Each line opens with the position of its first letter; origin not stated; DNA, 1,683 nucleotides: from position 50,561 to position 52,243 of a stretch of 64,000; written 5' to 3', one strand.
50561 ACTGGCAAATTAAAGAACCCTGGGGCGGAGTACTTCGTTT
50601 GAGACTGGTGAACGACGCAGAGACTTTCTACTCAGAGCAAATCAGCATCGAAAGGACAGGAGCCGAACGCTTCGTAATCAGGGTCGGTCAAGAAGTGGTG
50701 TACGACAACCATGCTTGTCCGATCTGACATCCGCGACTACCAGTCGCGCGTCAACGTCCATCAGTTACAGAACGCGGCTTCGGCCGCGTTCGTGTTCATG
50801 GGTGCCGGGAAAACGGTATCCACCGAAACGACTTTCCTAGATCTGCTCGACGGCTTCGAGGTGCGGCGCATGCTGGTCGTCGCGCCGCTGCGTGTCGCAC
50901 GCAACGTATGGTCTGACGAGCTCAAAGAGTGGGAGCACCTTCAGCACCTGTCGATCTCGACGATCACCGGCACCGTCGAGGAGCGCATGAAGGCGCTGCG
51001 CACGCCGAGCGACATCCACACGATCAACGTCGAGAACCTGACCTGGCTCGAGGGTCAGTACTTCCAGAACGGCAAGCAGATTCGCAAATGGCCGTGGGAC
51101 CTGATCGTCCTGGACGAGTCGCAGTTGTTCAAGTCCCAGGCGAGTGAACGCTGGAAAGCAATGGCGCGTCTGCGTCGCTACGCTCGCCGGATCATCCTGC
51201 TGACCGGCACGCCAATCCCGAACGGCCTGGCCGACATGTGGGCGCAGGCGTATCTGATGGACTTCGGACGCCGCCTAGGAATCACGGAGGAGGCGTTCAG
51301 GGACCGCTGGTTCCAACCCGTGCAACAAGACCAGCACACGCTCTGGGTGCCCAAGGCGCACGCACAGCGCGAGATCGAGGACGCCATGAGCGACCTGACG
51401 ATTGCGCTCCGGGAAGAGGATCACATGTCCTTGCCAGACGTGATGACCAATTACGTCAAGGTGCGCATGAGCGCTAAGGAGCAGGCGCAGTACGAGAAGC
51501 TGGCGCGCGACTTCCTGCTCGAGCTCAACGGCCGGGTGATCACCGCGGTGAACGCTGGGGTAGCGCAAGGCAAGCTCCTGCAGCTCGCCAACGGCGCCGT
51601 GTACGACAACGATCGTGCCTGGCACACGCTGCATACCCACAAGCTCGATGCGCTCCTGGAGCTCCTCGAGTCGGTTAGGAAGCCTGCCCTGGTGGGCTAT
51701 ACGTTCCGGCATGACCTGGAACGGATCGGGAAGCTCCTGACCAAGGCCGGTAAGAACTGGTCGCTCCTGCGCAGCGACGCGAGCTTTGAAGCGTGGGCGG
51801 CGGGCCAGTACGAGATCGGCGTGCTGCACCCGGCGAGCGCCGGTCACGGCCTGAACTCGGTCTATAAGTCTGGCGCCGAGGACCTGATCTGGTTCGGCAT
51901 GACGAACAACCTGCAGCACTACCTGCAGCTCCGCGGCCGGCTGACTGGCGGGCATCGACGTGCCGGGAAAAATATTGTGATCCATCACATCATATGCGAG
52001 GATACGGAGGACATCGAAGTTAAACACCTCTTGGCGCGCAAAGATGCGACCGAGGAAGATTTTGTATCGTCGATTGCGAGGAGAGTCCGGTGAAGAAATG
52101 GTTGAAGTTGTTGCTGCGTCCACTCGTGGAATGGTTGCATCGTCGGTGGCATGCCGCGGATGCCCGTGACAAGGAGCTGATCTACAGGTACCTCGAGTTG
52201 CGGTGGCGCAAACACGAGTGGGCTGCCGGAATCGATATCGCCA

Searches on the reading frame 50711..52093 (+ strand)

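Call 12: search_protein_families(library=phrogs, proteins=[window:50711-52093:+])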
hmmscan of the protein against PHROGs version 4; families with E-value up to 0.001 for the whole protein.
window:50711-52093:+ (460 aa): 5 families
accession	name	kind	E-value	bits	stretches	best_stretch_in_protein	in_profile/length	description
phrog_62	-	DNA, RNA and nucleotide metabolism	3.4e-115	387.2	1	19-453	708-1134/1881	DNA helicase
phrog_11354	-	unknown function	3.1e-20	73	1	355-459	12-112/116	-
phrog_16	-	DNA, RNA and nucleotide metabolism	1.4e-07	31.2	1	7-172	273-420/986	DNA helicase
phrog_24008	-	DNA, RNA and nucleotide metabolism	1.8e-06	27.1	1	28-183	502-648/1006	helicase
phrog_29996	-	unknown function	0.00039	19.5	1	29-205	750-910/1189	-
